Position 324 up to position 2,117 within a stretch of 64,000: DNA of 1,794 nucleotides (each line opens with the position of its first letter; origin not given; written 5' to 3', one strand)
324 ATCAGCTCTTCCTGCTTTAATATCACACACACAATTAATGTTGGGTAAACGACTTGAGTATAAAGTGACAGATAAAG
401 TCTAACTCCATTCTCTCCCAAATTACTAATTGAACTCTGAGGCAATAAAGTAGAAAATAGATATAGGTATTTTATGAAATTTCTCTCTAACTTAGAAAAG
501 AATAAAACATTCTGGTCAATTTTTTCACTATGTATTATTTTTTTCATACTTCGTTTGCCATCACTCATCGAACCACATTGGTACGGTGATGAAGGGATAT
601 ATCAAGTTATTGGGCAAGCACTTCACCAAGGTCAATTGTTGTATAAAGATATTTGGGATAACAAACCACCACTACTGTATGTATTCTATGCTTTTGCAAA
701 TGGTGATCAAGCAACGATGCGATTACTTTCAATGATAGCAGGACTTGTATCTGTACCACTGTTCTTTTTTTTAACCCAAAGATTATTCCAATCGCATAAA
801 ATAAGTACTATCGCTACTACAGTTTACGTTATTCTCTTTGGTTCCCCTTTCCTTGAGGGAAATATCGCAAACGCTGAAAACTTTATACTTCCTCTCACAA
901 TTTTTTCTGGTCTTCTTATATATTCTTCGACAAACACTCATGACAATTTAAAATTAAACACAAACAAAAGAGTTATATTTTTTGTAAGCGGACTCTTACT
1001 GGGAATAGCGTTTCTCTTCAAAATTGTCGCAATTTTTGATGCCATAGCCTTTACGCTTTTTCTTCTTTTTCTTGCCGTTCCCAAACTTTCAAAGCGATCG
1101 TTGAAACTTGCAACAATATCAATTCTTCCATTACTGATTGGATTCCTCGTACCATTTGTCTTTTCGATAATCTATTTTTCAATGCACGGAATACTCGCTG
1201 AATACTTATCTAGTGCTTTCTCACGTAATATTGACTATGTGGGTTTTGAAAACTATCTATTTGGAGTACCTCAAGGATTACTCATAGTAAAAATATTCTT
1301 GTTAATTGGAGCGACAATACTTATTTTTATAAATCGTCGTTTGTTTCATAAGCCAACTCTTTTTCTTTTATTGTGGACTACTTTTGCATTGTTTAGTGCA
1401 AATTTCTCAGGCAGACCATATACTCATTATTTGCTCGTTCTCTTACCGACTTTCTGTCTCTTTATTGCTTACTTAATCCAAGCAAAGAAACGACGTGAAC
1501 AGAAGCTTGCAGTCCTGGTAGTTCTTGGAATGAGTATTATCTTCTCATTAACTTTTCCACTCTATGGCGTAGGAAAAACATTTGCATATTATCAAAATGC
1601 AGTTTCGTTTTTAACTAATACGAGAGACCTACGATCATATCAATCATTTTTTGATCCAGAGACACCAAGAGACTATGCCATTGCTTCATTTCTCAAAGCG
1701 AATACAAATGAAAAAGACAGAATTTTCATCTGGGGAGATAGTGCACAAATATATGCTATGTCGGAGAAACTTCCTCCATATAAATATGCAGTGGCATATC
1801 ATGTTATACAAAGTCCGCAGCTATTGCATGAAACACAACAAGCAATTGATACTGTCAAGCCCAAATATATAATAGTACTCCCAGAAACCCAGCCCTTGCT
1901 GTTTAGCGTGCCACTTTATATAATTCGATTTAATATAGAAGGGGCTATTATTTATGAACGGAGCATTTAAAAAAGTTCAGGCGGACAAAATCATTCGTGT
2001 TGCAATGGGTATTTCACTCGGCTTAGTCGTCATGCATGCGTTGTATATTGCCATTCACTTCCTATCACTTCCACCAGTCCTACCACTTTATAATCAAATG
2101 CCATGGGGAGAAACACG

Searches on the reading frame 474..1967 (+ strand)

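Call 96: search_protein_families(library=pfam, proteins=[window:474-1967:+], max_evalue=0.00001)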
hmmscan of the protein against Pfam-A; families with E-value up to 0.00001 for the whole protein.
window:474-1967:+ (498 aa): 2 families
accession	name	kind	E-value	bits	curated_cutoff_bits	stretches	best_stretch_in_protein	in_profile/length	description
PF02366.24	PMT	-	1.7e-06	28.2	22.7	1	71-238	74-240/245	Dolichyl-phosphate-mannose-protein mannosyltransferase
PF13231.12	PMT_2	-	6.4e-06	26.9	26.1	1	71-221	13-154/160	Dolichyl-phosphate-mannose-protein mannosyltransferase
